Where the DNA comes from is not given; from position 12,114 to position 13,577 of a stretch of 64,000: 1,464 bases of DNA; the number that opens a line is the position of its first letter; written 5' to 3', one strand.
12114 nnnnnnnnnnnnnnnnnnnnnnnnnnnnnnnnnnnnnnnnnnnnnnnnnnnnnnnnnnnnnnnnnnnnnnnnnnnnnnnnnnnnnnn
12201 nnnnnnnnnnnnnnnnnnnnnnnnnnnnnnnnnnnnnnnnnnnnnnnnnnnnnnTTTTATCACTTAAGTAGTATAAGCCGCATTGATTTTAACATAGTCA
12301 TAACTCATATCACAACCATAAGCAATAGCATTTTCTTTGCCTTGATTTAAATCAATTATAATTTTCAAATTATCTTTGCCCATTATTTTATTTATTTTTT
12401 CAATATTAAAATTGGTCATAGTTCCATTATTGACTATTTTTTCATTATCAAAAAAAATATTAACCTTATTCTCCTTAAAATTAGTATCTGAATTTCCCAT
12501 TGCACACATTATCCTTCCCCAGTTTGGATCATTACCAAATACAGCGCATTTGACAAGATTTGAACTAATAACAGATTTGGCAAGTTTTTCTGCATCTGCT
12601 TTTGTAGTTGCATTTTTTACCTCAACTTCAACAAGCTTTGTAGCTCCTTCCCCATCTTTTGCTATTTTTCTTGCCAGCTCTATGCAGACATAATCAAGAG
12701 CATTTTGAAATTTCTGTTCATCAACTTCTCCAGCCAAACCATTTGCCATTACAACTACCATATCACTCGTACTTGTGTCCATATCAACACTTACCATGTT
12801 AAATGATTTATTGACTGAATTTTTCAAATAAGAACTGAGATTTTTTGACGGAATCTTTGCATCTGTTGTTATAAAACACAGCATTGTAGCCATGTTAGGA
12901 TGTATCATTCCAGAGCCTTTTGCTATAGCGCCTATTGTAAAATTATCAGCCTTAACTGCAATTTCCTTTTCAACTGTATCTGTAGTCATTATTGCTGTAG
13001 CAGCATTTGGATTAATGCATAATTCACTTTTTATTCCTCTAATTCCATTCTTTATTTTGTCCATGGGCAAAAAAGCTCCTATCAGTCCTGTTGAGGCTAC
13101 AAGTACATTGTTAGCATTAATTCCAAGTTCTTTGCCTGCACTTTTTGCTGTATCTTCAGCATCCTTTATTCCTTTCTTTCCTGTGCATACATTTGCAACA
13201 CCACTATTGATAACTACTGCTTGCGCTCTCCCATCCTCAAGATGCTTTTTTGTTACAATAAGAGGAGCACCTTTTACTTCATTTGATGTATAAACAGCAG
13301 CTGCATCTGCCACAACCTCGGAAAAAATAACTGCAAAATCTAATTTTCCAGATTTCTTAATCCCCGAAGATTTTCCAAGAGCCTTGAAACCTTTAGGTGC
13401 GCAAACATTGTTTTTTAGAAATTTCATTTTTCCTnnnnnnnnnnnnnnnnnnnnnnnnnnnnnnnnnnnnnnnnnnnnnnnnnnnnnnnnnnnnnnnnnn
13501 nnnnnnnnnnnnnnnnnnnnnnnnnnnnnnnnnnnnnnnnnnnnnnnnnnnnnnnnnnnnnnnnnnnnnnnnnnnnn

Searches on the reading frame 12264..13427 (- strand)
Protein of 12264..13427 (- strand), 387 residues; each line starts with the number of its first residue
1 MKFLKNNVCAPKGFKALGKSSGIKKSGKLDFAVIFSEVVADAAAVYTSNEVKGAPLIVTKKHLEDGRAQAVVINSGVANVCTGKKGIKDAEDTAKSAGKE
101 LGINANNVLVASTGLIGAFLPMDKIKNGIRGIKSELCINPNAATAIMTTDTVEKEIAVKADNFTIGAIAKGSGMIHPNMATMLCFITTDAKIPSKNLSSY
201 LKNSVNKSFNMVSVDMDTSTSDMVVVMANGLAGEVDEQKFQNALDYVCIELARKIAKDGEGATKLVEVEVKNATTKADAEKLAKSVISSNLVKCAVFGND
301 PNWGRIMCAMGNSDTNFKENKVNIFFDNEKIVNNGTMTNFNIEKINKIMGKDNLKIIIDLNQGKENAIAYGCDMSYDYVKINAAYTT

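Call 64: find_encoding_contigs(protein=window:12264-13427:-, flank=10000, max_places=1)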
Protein window:12264-13427:- (387 aa): 17 contigs read that carry it; 1 place shown.
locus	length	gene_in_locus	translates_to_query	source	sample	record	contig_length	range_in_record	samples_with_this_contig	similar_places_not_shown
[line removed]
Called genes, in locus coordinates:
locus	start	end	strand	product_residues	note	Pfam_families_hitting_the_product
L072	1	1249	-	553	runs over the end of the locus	PF03485:Arg_tRNA_synt_N, PF00750:tRNA-synt_1d, PF05746:DALR_1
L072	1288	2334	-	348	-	PF04055:Radical_SAM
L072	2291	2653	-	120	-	-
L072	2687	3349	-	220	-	PF00926:DHBP_synthase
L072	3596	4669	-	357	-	PF00383:dCMP_cyt_deam_1, PF14437:MafB19-deam, PF01872:RibD_C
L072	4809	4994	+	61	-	-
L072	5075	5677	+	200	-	PF00925:GTP_cyclohydro2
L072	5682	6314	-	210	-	PF13840:ACT_7 (faint)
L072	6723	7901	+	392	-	PF00764:Arginosuc_synth, PF20979:Arginosuc_syn_C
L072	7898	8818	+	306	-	PF02729:OTCace_N, PF00185:OTCace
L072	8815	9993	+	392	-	PF00206:Lyase_1, PF14698:ASL_C2 (faint)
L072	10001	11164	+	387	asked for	PF01960:ArgJ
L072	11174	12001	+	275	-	PF00696:AA_kinase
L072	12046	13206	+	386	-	PF00202:Aminotran_3, PF01053:Cys_Met_Meta_PP (weak), PF00266:Aminotran_5 (weak)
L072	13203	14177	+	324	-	PF01118:Semialdhyde_dh, PF22698:Semialdhyde_dhC_1, PF02774:Semialdhyde_dhC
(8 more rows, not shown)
